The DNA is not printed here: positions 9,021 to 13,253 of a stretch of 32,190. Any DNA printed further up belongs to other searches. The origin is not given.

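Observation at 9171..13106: Single-polypeptide Upf1-like helicase + coiled-coil + PLD nuclease + double zinc ribbon: candidate Mokosh/Nhi-like defense or nucleic-acid-surveillance module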

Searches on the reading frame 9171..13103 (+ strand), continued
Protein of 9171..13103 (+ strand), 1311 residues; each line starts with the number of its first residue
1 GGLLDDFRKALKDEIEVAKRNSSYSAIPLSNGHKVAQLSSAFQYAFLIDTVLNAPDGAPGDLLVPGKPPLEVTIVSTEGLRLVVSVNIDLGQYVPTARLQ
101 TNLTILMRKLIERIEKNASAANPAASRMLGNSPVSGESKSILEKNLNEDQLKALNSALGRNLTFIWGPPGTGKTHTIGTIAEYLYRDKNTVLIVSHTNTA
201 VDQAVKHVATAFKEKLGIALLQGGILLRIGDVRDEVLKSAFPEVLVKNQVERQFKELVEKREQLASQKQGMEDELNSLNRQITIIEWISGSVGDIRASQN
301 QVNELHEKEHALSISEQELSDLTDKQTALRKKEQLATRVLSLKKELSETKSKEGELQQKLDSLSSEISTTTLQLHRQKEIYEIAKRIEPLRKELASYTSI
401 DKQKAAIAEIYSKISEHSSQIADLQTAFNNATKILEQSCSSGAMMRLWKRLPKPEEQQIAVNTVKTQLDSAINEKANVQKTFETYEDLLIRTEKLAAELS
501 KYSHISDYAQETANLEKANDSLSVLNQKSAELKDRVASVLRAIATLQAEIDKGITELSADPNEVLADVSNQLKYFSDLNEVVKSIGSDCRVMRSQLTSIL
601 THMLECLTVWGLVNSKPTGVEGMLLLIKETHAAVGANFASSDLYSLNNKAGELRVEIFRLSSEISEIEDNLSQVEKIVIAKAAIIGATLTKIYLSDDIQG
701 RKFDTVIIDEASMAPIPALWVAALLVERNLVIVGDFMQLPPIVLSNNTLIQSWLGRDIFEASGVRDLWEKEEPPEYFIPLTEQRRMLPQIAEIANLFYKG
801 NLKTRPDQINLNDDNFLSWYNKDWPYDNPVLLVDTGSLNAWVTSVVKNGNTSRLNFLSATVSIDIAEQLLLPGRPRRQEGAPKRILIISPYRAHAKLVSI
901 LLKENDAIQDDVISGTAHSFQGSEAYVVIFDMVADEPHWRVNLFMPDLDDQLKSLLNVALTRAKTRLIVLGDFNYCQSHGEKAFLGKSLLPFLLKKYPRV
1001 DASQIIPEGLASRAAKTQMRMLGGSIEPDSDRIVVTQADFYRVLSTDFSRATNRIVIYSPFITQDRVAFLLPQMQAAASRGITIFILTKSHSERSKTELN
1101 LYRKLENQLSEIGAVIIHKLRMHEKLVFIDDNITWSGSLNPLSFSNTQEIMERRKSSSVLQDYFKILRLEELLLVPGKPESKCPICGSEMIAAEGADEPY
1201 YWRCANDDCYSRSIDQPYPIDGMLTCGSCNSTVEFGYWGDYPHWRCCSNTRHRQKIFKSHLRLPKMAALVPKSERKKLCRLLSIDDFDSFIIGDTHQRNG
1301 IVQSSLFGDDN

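Call 75: find_encoding_contigs(protein=P0012, flank=8000, max_places=1)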
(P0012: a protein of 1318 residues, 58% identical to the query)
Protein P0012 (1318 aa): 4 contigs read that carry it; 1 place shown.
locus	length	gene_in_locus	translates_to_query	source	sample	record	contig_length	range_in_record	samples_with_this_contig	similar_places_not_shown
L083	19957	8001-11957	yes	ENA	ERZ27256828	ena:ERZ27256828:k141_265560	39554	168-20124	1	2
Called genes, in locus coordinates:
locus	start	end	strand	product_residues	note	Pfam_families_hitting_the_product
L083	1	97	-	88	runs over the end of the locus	?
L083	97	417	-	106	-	-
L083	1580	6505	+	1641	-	PF05729:NACHT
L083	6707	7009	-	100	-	-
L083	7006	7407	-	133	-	-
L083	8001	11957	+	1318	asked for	PF04851:ResIII (weak), PF13086:AAA_11, PF13604:AAA_30 (weak), PF01443:Viral_helicase1 (faint), PF13245:AAA_19 (weak), PF13086:AAA_11, PF13087:AAA_12, PF13091:PLDc_2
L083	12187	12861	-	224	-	-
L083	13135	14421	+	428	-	-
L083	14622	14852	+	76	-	PF12728:HTH_17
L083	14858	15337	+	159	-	-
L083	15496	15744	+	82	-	-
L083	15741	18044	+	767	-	PF22763:NrS1-1_pol-like_HBD, PF08706:D5_N, PF19263:DUF5906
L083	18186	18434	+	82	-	-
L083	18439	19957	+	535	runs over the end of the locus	PF00589:Phage_integrase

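Call 76: search_protein_families(library=padloc, proteins=[L015:2307-5564:+, L016:7965-11045:+, L019:7449-11102:+, L021:7722-10754:+, L067:7404-10829:+, L024:7872-10178:+], max_evalue=1e-10)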
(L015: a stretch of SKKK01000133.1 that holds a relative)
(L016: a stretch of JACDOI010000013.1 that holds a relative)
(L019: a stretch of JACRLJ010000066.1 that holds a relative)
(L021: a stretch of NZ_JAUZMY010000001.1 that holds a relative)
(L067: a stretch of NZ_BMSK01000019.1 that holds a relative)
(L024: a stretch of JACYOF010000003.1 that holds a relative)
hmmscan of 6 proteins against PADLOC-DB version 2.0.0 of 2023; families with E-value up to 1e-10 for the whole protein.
L015:2307-5564:+ (1086 aa): 4 families
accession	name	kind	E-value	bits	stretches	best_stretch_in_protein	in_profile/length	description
PDLC03920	MkoA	-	3.5e-54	182.5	1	175-792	595-1099/1112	-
PDLC03924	MkoC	-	1.8e-36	123.7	1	677-946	856-1105/1136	-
PDLC03921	MkoA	-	4.1e-33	112.2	1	179-792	1013-1588/1607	-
PDLC05009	PDC-S37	-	8.9e-14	48.3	0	197-483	298-587/1550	-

L016:7965-11045:+ (1027 aa): 5 families
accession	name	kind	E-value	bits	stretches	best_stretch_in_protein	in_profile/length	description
PDLC03920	MkoA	-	1e-62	210.8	1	125-748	583-1099/1112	-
PDLC03921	MkoA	-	1.5e-40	136.8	1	142-752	1004-1592/1607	-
PDLC03924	MkoC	-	6.6e-40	135.1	1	555-913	777-1117/1136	-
PDLC01734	typeIV_RecD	-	1.9e-11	40.9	0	155-215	334-395/763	RecD_0_IVD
PDLC02895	DpdJ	-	9e-11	37.3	0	640-725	372-453/2112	DpdJ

L019:7449-11102:+ (1218 aa): 3 families
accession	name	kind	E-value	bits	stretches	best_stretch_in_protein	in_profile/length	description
PDLC03920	MkoA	-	2e-53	180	1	277-923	561-1099/1112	-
PDLC03924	MkoC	-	7.8e-42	141.5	1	724-1085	777-1119/1136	-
PDLC03921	MkoA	-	1.1e-36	124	1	316-926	1013-1591/1607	-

L021:7722-10754:+ (1011 aa): 3 families
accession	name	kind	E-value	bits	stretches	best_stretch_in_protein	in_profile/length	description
PDLC03920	MkoA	-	3.3e-57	192.6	1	168-768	615-1099/1112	-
PDLC03924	MkoC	-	8.1e-42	141.4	1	654-926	857-1122/1136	-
PDLC03921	MkoA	-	1.4e-36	123.7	1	165-751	1019-1572/1607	-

L067:7404-10829:+ (1142 aa): 3 families
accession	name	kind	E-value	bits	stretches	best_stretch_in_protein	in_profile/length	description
PDLC03924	MkoC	-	1.1e-40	137.7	1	793-1072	858-1118/1136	-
PDLC03920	MkoA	-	1.4e-40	137.5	1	206-844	627-1039/1112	-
PDLC03921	MkoA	-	2e-25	86.7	1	578-915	1247-1591/1607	-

L024:7872-10178:+ (769 aa): 5 families
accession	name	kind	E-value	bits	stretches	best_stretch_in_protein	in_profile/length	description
PDLC03920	MkoA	-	8e-56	188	1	174-626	630-1102/1112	-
PDLC03924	MkoC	-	1.4e-30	104.2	1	343-704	669-1047/1136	-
PDLC03921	MkoA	-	1.4e-27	93.9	1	267-627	1217-1591/1607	-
PDLC05009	PDC-S37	-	3.6e-13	46.2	0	180-221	313-354/1550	-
PDLC01734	typeIV_RecD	-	7.8e-11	38.9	0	545-635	672-750/763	RecD_0_IVD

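Call 81: search_dna_similar(query=window:9171-13103:+, collection=phages, mode=protein, max_rows=10)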
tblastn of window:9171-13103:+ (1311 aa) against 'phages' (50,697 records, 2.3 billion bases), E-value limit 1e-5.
Records with a match: 2; places in all: 2; records where one place covers at least 80% of the query: 0.
Best place of each record, by identity: <60% 2.
By first word of the organism name: Salmonella 1; Pseudomonas 1.
By host as written in the record: Salmonella enterica subsp. enterica serovar Kentucky 1; Pseudomonas aeruginosa strain 3-38 1.
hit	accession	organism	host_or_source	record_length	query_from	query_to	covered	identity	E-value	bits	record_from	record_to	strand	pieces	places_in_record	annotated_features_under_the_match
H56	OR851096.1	Salmonella phage S.Kent 1-2-1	Salmonella enterica subsp. enterica ...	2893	704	1160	35%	23.9%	4e-10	71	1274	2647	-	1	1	record has no annotation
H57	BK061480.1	Pseudomonas phage vB_PaeS-D14H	Pseudomonas aeruginosa strain 3-38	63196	698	971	21%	25.4%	5e-8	64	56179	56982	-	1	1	Nuclease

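Call 88: search_protein_families(library=pfam, alignment_id=A6, max_evalue=0.00001)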
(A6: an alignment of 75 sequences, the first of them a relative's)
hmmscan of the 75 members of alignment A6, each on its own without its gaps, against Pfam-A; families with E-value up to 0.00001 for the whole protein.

A. member 1, L015:1024-1881:+ (286 aa): 0 families

B. families by the number of members that match (of 75 scanned): 69 families (the first 25 are shown)
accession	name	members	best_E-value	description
PF02518.31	HATPase_c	2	1.9e-34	Histidine kinase-, DNA gyrase B-, and HSP90-like ATPase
PF00072.30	Response_reg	2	4.9e-33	Response regulator receiver domain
PF00240.29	ubiquitin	2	2.3e-29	Ubiquitin family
PF00512.31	HisKA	2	3.2e-23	His Kinase A (phospho-acceptor) domain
PF07669.17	Eco57I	2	4.7e-16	Eco57I restriction-modification methylase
PF11976.14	Rad60-SLD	2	2.3e-15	Ubiquitin-2 like Rad60 SUMO-like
PF00691.25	OmpA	2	6.4e-11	OmpA family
PF22654.1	DUF7008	1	4.2e-161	Domain of unknown function (DUF7008)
PF00909.26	Ammonium_transp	1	5.9e-128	Ammonium Transporter Family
PF11867.13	T1RH-like_C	1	1.6e-104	Type I restriction enzyme HindI endonuclease subunit-like, C-terminal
PF02384.22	N6_Mtase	1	3.8e-102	N-6 DNA Methylase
PF02646.22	RmuC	1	3.8e-89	RmuC family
PF00749.27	tRNA-synt_1c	1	1.9e-79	tRNA synthetases class I (E and Q), catalytic domain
PF18766.7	SWI2_SNF2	1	1.5e-72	SWI2/SNF2 ATPase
PF01941.24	AdoMet_Synthase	1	1.6e-70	S-adenosylmethionine synthetase (AdoMet synthetase)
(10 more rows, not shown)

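Call 89: search_protein_families(library=padloc, alignment_id=A6, max_evalue=1e-20)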
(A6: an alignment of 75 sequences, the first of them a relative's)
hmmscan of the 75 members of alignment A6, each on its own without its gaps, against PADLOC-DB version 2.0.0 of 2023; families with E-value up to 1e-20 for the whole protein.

A. member 1, L015:1024-1881:+ (286 aa): 0 families

B. families by the number of members that match (of 75 scanned): 53 families (the first 25 are shown)
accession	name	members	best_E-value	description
PDLC03019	MTase_I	2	6.3e-154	Type I methyltransferase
PDLC03040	REase_I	1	0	Type I restriction enzyme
PDLC02529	PglX|PglXI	1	0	PglX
PDLC03617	REase_MTase_IIG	1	0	Type IIG restriction enzyme-methyltransferase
PDLC02565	PglZ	1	1.5e-244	PglZ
PDLC02536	PglX|PglXI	1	1e-120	PglX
PDLC03035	MTase_I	1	2e-106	Type I methyltransferase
PDLC03240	MTase_II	1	3.3e-91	Type II methyltransferase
PDLC03099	Specificity_I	1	3e-82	Type I specificity subunit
PDLC03031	MTase_I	1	7.2e-78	Type I methyltransferase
PDLC03086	Specificity_I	1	4e-75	Type I specificity subunit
PDLC03022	MTase_I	1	5.2e-75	Type I methyltransferase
PDLC03168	Specificity_I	1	1.1e-72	Type I specificity subunit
PDLC03089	Specificity_I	1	2.7e-71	Type I specificity subunit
PDLC03044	REase_I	1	1.7e-70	Type I restriction enzyme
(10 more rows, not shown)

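Call 116: list_cluster_members(proteins=[P0001, P0006, P0068])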
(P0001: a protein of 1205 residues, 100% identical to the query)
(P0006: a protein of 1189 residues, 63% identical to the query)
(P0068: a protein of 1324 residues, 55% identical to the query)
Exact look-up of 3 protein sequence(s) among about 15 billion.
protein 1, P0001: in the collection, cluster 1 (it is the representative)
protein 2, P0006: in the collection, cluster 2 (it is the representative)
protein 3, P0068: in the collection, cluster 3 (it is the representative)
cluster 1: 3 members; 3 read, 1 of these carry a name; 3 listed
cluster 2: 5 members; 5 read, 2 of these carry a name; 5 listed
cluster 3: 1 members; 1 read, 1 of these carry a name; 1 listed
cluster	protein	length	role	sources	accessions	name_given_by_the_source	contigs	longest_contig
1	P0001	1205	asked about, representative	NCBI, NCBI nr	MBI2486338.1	MAG: AAA family ATPase [Deltaproteobacteria bacterium] | AAA family ATPase [Deltaproteobacteria bacterium]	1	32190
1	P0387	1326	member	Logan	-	-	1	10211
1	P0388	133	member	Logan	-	-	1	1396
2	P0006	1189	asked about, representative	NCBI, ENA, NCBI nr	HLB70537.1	MAG TPA: AAA domain-containing protein [Candidatus Methanoperedens sp.] | AAA domain-containing protein [Candidatus Methanoperedens sp.]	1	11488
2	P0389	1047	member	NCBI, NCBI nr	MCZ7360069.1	MAG: AAA domain-containing protein [Candidatus Methanoperedens sp.] | AAA domain-containing protein [Candidatus Methanoperedens sp.]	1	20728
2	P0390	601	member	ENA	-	-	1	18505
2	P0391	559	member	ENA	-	-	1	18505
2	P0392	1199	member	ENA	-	-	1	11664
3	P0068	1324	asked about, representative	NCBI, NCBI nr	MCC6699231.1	MAG: AAA family ATPase [Candidatus Hydrogenedentes bacterium] | AAA family ATPase [Candidatus Hydrogenedentota bacterium]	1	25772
